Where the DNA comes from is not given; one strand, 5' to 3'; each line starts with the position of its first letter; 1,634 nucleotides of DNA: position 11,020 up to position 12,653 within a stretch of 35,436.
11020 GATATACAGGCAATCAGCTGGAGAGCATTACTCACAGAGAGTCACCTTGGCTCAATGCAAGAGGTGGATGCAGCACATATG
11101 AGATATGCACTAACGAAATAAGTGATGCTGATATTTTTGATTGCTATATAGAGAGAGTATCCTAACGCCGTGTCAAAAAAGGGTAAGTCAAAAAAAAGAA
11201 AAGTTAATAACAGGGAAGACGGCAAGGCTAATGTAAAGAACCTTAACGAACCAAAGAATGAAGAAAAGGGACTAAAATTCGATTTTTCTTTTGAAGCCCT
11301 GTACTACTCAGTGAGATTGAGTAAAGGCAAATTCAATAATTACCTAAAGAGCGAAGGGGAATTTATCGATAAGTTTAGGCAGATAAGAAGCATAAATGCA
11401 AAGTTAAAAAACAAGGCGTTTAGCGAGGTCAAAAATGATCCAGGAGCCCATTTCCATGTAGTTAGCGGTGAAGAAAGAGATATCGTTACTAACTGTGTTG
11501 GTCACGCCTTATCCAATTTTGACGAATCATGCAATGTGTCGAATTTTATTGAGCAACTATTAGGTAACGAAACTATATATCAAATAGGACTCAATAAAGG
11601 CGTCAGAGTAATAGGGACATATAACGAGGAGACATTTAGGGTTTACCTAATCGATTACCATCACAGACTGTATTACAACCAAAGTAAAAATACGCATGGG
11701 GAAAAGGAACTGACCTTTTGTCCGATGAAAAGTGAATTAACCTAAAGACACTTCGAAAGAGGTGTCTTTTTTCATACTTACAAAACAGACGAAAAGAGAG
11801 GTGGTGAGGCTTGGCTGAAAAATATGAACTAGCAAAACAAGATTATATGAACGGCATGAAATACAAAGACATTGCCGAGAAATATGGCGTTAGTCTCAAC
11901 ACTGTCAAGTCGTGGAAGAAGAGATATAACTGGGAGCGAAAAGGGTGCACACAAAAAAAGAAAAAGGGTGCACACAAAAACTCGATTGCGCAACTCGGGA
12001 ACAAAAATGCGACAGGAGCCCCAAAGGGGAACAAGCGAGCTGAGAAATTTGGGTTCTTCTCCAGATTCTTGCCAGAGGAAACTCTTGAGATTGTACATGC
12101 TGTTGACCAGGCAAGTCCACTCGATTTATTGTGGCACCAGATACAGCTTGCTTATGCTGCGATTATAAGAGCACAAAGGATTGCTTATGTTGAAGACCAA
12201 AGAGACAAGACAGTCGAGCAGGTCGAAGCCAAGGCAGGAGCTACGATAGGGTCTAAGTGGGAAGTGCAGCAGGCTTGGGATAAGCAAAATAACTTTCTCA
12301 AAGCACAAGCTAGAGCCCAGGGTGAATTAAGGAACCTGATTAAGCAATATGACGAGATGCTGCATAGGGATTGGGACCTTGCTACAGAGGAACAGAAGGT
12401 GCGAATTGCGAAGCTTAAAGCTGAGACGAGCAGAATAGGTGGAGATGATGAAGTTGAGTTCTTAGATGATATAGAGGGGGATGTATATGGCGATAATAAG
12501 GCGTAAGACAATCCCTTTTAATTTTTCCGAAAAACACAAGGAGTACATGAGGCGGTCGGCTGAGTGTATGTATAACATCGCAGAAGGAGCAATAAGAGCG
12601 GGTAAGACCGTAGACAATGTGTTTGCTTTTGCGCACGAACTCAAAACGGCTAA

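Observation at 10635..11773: Self-contained moron cassette: Panacea (DUF4065) protein translationally coupled to an unassignable 191-aa partner, a candidate novel PanA-toxin / abortive-infection pair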

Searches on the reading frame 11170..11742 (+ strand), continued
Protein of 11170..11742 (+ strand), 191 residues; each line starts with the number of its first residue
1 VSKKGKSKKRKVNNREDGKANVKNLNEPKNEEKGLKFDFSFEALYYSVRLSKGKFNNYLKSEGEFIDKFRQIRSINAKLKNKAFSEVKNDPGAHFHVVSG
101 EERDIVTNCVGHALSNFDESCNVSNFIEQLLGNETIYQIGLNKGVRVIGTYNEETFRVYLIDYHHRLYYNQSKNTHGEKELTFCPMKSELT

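Call 79: search_dna_similar(query=P0164, collection=phages, mode=protein, max_evalue=0.001, max_rows=40)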
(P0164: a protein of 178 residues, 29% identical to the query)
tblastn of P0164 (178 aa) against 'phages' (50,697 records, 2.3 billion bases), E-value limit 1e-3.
Records with a match: 2; places in all: 2; records where one place covers at least 80% of the query: 2.
Best place of each record, by identity: <60% 2.
By first word of the organism name: Streptococcus 2.
By host as written in the record: Streptococcus equinus Sb18 1; Streptococcus equinus Sb17 1.
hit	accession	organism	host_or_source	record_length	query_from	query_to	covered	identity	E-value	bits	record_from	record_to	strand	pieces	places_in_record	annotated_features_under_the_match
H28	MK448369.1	Streptococcus satellite phage Javan219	Streptococcus equinus Sb18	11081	29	178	84%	37.5%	1e-19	91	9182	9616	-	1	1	hypothetical protein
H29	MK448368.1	Streptococcus satellite phage Javan218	Streptococcus equinus Sb17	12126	29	178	84%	37.5%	1e-19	91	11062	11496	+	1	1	hypothetical protein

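Call 80: search_dna_similar(query=P0144, collection=phages, mode=protein, max_evalue=0.001, max_rows=40)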
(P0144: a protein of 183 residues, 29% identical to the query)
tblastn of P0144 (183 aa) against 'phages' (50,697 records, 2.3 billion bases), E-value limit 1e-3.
Records with a match: 2; places in all: 2; records where one place covers at least 80% of the query: 0.
Best place of each record, by identity: <60% 2.
By first word of the organism name: Streptococcus 2.
By host as written in the record: Streptococcus equinus Sb18 1; Streptococcus equinus Sb17 1.
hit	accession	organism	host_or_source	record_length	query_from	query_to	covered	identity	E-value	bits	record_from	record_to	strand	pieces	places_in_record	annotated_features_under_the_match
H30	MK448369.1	Streptococcus satellite phage Javan219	Streptococcus equinus Sb18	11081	131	181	28%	45.1%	2e-4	47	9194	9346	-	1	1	hypothetical protein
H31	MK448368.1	Streptococcus satellite phage Javan218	Streptococcus equinus Sb17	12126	131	181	28%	45.1%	2e-4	47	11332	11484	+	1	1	hypothetical protein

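Call 83: find_related_loci(query=A8, collection=genome_contigs, flank=2500)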
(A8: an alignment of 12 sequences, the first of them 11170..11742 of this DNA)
Query A8 (191 aa) in genome_contigs; peptide patterns used: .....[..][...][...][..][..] (x = any residue, [..] = any of these).
26 stretches matched a pattern; 1 encode a relative of the query (tblastn E <= 1e-3); 1 distinct loci.
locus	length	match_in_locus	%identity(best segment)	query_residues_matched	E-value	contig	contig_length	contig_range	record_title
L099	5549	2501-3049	39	18-189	1e-37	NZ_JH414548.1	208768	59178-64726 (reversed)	Peptoanaerobacter stomatis strain ACC19a supercont1.3, whole genome shotgun sequence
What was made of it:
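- Tried and rejected: A 12-sequence subset found only Peptoanaerobacter stomatis (call 83).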

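Call 91: find_encoding_contigs(protein=P0151, flank=3000, max_places=2)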
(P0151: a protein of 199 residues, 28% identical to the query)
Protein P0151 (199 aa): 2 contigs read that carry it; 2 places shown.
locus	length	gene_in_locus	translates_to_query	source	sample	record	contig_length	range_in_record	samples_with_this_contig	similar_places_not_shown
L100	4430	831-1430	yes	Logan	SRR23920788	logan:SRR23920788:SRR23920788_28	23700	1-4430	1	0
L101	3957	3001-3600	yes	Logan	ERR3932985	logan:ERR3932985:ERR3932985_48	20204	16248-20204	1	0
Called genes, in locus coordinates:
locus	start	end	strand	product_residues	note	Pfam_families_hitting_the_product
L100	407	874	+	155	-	PF13274:SocA_Panacea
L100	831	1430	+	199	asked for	-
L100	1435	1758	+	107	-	-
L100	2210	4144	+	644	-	PF07693:KAP_NTPase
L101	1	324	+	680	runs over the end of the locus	PF21882:Gp53-like_C (faint)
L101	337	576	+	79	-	-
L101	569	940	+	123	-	PF09682:Phage_holin_6_1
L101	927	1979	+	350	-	PF05257:CHAP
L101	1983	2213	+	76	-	-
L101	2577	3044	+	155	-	PF13274:SocA_Panacea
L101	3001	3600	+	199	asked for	-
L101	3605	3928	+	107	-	-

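Call 92: find_encoding_contigs(protein=P0165, flank=3000, max_places=2)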
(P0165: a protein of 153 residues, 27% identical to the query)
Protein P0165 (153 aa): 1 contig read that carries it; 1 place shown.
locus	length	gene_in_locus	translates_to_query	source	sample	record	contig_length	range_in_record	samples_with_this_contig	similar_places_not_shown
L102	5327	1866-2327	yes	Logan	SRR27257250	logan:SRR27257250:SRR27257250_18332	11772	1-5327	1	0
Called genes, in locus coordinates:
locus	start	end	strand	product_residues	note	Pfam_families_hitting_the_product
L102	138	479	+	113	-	-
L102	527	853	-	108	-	PF08863:YolD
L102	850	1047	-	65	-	-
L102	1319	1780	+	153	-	PF13274:SocA_Panacea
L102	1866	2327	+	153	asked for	-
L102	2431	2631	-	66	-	-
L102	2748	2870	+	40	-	-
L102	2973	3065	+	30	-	-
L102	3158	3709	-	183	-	PF07467:BLIP (faint)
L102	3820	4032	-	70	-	PF04531:Phage_holin_1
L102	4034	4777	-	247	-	PF01520:Amidase_3, PF07833:Cu_amine_oxidN1 (weak)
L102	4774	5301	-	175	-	PF05105:Phage_holin_4_1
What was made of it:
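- Checked: One exception, L102, has an 85-nt gap (call 92).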

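Call 93: find_encoding_contigs(protein=P0149, flank=3000, max_places=2)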
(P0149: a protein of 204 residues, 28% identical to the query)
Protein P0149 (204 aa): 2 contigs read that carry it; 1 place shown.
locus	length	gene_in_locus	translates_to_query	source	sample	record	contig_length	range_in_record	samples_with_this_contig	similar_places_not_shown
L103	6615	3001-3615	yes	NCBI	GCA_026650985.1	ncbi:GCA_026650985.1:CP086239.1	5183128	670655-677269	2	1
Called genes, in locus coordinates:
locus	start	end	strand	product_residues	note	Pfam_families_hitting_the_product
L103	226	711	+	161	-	-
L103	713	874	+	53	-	-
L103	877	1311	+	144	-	-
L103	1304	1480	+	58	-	-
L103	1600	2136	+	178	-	-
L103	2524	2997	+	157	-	PF13274:SocA_Panacea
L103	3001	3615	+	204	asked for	-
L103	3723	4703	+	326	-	-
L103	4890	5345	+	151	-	-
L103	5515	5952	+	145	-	-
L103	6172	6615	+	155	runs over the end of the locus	PF05119:Terminase_4 (weak)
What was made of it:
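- In L103 a terminase small-subunit gene lies about 2.5 kb downstream (call 93).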

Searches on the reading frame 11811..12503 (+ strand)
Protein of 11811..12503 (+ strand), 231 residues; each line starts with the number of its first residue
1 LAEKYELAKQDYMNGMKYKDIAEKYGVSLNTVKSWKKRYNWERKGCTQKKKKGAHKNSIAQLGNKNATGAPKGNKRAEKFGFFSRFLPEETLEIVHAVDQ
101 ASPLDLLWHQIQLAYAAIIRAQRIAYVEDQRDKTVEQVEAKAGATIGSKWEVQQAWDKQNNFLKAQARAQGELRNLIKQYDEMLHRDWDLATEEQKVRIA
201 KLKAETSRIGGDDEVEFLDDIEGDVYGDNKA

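Call 3: search_protein_families(library=pfam, proteins=[window:11811-12503:+], max_evalue=1)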
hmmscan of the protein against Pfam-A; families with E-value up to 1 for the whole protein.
window:11811-12503:+ (231 aa): 12 families
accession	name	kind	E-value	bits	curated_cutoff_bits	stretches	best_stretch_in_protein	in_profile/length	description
PF13384.12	HTH_23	-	2.3e-08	34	24.6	1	11-40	13-42/50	Homeodomain-like domain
PF06056.18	Terminase_5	-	2.8e-07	30.8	20.3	1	8-49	6-47/58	Putative ATPase subunit of terminase (gpP-like)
PF13518.12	HTH_28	-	1.1e-06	29.1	25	1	10-40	7-37/52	Helix-turn-helix domain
PF08281.18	Sigma70_r4_2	-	4.4e-06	26.7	25.7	1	12-38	23-49/54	Sigma-70, region 4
PF10668.15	Phage_terminase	-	1.7e-05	24.8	22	1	16-54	23-62/67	Phage terminase small subunit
PF01527.26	HTH_Tnp_1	-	4.5e-05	24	24.1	1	3-58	11-66/75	Transposase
PF13551.12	HTH_29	-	5.1e-05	23.7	28.1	1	15-57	11-55/64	Winged helix-turn helix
PF04545.22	Sigma70_r4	-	0.0083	16.1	24.1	1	13-38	18-43/50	Sigma-70, region 4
PF00196.25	GerE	-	0.0085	16.1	23.5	1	13-38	15-40/57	Bacterial regulatory proteins, luxR family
PF08822.17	DUF1804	-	0.021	15.1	29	1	4-38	7-42/164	Protein of unknown function (DUF1804)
PF02796.21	HTH_7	-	0.022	15.3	23.8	1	4-33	10-39/45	Helix-turn-helix domain of resolvase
PF13730.12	HTH_36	-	0.046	14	25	1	14-37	21-47/55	Helix-turn-helix domain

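Call 5: search_protein_families(library=phrogs, proteins=[window:11811-12503:+], max_evalue=0.1)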
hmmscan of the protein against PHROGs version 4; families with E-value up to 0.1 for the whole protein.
window:11811-12503:+ (231 aa): 44 families (the best 25 are shown)
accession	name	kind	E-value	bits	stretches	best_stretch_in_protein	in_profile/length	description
phrog_509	-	head and packaging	5.2e-86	289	1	2-216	8-223/238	terminase small subunit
phrog_1889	-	head and packaging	4.2e-28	99.6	1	4-223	8-266/276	terminase small subunit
phrog_8935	-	unknown function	1e-18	68.2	1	157-212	28-83/108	-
phrog_4151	-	DNA, RNA and nucleotide metabolism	1.3e-18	68.3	1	3-74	8-82/154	DNA binding protein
phrog_51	-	head and packaging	1.4e-11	45.7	1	4-65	5-73/261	terminase small subunit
phrog_2606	-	head and packaging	4.8e-11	43.5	1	3-62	7-68/310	terminase small subunit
phrog_664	-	DNA, RNA and nucleotide metabolism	3e-07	31.5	1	3-51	88-136/210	DNA binding protein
phrog_25288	-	unknown function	2.4e-06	28.3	1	6-62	8-64/234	-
phrog_125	-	DNA, RNA and nucleotide metabolism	7.2e-05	23.4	1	5-60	169-224/254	DNA invertase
phrog_14025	-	unknown function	7.9e-05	23.8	1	7-50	22-65/98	-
phrog_3746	-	head and packaging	0.00012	22.2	1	6-66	14-73/374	terminase large subunit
phrog_4494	-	unknown function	0.00018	23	1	8-57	11-58/109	-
phrog_5751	-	head and packaging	0.00024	21.2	1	8-42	76-110/548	terminase large subunit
phrog_8446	-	DNA, RNA and nucleotide metabolism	0.00045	20.9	1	5-56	62-113/211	HNH endonuclease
phrog_151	-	integration and excision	0.00055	19.6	1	10-57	139-186/582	transposase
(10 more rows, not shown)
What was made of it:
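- Checked: Downstream, 11811..12506 is terS (phrog_509, E 5e-86) (calls 3, 5).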
